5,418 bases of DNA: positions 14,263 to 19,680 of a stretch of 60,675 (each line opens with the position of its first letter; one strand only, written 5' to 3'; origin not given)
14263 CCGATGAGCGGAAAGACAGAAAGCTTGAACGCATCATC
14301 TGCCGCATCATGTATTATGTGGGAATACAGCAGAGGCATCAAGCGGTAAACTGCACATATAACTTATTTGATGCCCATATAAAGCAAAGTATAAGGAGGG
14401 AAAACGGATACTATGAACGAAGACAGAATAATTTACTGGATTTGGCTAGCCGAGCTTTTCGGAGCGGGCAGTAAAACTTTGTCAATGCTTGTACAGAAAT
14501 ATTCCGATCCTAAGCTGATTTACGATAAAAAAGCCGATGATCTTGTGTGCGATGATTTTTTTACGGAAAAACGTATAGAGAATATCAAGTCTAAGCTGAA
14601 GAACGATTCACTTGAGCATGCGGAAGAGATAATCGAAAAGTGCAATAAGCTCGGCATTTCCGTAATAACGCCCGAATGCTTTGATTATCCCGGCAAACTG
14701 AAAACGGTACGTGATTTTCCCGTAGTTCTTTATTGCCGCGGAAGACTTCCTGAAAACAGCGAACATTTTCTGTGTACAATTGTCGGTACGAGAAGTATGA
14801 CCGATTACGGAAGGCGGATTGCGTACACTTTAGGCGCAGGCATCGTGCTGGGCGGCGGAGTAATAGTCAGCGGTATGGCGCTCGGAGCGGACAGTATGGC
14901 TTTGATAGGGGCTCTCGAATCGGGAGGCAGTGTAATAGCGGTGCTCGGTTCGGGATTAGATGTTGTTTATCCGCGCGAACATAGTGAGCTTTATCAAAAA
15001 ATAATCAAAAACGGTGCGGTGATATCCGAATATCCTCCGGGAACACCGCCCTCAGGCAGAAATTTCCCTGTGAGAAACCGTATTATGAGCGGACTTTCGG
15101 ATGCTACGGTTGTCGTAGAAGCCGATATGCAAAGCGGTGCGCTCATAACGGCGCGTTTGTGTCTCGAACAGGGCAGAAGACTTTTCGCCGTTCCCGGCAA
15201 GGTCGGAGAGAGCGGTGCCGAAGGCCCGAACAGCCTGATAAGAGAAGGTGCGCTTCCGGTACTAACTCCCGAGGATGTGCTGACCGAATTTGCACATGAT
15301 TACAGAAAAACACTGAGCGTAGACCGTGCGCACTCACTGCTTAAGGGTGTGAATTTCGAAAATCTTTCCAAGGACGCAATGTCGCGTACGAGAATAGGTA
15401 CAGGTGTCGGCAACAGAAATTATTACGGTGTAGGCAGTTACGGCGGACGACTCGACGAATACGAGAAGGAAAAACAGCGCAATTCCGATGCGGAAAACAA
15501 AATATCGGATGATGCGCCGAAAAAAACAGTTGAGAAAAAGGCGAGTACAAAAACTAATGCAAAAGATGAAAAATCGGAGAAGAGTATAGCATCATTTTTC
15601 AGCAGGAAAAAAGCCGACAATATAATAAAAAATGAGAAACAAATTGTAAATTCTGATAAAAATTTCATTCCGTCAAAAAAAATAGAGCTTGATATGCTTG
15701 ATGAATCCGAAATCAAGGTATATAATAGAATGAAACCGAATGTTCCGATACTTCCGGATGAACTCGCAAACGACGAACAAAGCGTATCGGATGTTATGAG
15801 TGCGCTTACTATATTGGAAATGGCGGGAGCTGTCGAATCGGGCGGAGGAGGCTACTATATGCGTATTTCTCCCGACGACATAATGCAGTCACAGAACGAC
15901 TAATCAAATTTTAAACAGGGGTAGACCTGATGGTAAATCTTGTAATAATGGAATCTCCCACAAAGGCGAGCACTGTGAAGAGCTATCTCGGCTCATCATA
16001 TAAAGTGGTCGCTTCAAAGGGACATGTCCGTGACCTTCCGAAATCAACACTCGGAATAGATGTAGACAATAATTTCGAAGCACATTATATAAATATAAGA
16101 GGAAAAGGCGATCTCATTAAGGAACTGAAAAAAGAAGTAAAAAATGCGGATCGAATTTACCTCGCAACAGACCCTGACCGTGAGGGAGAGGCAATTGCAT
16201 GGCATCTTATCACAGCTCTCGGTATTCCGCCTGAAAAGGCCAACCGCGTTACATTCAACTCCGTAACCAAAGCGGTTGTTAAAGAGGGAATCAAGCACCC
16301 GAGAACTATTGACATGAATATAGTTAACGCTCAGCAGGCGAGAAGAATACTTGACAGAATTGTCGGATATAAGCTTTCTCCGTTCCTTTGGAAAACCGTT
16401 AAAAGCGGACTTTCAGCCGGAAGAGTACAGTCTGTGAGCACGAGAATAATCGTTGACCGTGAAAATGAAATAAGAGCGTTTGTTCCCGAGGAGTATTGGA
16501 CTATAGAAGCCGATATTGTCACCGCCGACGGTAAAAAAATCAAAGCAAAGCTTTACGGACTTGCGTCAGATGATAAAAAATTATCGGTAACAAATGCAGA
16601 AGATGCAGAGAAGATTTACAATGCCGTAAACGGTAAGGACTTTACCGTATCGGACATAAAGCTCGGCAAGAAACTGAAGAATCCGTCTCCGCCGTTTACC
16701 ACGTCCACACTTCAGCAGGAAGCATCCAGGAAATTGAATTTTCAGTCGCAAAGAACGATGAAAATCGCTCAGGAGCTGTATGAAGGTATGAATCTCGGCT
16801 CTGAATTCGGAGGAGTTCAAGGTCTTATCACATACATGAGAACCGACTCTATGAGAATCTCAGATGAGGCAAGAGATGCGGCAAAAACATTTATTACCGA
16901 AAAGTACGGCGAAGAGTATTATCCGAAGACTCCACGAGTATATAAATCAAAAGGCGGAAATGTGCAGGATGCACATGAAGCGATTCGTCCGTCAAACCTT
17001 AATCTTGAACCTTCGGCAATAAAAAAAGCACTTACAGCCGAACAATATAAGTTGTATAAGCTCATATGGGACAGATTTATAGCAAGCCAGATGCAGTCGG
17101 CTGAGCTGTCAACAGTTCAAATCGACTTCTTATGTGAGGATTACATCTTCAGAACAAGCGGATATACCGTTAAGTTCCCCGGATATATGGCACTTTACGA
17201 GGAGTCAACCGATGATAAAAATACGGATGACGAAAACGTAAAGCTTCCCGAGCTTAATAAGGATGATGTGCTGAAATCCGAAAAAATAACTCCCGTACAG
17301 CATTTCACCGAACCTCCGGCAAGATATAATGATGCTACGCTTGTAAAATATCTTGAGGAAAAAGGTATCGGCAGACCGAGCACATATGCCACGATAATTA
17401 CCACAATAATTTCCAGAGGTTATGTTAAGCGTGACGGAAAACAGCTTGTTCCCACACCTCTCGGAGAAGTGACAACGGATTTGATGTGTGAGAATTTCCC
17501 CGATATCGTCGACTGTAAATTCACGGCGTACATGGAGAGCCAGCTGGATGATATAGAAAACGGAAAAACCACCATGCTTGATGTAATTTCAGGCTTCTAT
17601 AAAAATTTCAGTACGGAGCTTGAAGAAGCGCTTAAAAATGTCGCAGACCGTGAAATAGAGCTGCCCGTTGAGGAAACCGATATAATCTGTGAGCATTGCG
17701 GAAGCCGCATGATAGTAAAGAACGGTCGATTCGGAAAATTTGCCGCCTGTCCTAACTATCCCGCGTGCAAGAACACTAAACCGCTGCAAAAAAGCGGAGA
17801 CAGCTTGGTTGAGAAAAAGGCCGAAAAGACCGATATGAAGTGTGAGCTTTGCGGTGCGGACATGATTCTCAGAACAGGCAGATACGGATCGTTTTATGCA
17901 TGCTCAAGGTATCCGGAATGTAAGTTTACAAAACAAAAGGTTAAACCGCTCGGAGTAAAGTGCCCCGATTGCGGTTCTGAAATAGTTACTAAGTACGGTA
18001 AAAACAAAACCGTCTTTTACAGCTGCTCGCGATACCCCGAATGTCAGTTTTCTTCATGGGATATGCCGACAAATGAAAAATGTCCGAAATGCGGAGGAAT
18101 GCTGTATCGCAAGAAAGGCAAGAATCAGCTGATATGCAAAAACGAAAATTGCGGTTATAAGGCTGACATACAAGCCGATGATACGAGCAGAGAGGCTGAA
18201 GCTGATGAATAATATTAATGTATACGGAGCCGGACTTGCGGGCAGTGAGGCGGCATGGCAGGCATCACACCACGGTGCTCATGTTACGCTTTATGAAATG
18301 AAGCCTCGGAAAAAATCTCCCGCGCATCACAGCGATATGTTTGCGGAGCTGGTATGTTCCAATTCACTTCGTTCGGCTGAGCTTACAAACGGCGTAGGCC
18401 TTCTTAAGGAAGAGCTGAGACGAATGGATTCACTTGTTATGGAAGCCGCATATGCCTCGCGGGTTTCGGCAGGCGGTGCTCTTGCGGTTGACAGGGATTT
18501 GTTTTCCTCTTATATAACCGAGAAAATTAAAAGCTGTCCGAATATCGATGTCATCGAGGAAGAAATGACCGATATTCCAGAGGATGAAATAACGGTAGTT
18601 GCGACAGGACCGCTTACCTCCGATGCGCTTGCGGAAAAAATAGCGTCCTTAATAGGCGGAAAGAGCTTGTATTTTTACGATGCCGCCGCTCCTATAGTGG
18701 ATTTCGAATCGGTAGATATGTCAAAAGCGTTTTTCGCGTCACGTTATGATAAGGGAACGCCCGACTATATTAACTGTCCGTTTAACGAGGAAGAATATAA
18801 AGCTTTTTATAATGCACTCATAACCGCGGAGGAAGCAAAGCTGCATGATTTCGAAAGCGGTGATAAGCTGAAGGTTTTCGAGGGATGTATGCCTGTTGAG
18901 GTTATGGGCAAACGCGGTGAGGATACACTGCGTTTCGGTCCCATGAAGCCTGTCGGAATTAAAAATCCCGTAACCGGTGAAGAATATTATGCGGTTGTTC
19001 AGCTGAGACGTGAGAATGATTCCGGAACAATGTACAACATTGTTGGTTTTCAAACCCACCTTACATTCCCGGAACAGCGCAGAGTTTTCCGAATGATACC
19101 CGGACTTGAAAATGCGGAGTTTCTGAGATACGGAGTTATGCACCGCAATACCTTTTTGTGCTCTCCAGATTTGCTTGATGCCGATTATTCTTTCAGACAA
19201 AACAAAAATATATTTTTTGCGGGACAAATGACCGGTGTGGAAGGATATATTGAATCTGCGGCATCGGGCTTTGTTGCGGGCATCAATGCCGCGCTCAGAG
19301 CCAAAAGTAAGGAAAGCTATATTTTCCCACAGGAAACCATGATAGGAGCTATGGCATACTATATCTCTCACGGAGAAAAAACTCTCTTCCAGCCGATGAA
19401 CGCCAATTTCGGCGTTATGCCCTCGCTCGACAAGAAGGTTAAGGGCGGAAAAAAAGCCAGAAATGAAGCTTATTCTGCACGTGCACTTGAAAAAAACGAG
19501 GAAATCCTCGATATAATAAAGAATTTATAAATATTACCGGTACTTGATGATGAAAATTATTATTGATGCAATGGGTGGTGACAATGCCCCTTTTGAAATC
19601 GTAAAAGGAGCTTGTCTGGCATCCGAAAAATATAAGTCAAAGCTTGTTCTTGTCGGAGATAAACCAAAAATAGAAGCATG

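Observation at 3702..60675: Dispersed family of four short elements with a conserved core and a stem that changes sequence but keeps pairing (best candidate for an undescribed system)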

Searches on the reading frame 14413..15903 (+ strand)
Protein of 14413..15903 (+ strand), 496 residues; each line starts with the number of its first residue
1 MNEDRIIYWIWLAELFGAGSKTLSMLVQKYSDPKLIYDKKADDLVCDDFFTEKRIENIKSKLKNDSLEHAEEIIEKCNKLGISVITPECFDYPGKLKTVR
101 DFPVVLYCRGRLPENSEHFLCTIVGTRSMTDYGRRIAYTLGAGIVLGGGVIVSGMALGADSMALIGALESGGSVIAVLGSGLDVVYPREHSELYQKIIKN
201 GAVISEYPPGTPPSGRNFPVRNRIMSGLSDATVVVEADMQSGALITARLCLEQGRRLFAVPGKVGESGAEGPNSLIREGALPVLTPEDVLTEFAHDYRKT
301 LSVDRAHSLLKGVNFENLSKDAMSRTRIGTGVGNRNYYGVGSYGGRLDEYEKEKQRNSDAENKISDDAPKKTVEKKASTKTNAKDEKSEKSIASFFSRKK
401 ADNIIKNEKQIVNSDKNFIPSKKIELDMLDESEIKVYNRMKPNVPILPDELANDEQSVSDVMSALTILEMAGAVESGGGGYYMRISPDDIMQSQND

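Call 82: search_protein_families(library=pfam, proteins=[window:14413-15903:+], max_evalue=0.00001)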
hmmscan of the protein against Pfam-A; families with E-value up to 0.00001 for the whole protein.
window:14413-15903:+ (496 aa): 1 family
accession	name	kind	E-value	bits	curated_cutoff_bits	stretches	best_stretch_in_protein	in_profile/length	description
PF02481.21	DNA_processg_A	-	1.8e-68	230.4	29.6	1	77-283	2-210/212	DNA recombination-mediator protein A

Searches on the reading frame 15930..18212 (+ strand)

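Call 82: search_protein_families(library=pfam, proteins=[window:15930-18212:+], max_evalue=0.00001)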
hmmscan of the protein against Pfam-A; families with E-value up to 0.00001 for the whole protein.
window:15930-18212:+ (760 aa): 4 families
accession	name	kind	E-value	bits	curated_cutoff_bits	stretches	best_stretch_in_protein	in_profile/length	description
PF01131.25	Topoisom_bac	-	8.3e-131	437.2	35.1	1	127-553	2-410/411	DNA topoisomerase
PF01396.24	Zn_ribbon_Top1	-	2.3e-44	149.3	32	3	637-670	3-36/39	Topoisomerase DNA binding C4 zinc finger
PF01751.28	Toprim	-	1e-22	80.5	23.1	1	4-110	2-94/96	Toprim domain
PF13408.12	Zn_ribbon_recom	-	8.7e-08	32.9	25.3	0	676-703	6-33/58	Recombinase zinc beta ribbon domain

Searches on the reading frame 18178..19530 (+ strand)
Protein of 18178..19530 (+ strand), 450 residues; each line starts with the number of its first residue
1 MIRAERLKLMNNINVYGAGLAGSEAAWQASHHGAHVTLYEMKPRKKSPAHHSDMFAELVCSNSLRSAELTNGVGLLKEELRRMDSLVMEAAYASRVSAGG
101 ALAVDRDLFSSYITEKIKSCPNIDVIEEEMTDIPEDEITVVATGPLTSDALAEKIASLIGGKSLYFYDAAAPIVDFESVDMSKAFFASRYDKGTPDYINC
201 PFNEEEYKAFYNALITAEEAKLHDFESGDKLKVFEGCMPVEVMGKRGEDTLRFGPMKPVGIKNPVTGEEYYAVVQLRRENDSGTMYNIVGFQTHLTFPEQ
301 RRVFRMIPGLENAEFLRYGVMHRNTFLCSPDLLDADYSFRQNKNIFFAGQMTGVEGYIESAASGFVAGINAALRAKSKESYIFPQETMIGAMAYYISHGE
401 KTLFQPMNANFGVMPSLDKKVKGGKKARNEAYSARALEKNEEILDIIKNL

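Call 82: search_protein_families(library=pfam, proteins=[window:18178-19530:+], max_evalue=0.00001)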
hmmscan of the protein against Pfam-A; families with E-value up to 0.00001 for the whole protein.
window:18178-19530:+ (450 aa): 1 family
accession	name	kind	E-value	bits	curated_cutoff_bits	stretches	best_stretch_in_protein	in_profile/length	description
PF01134.28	GIDA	-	1.7e-100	337.3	22.1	1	13-379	2-391/391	Glucose inhibited division protein A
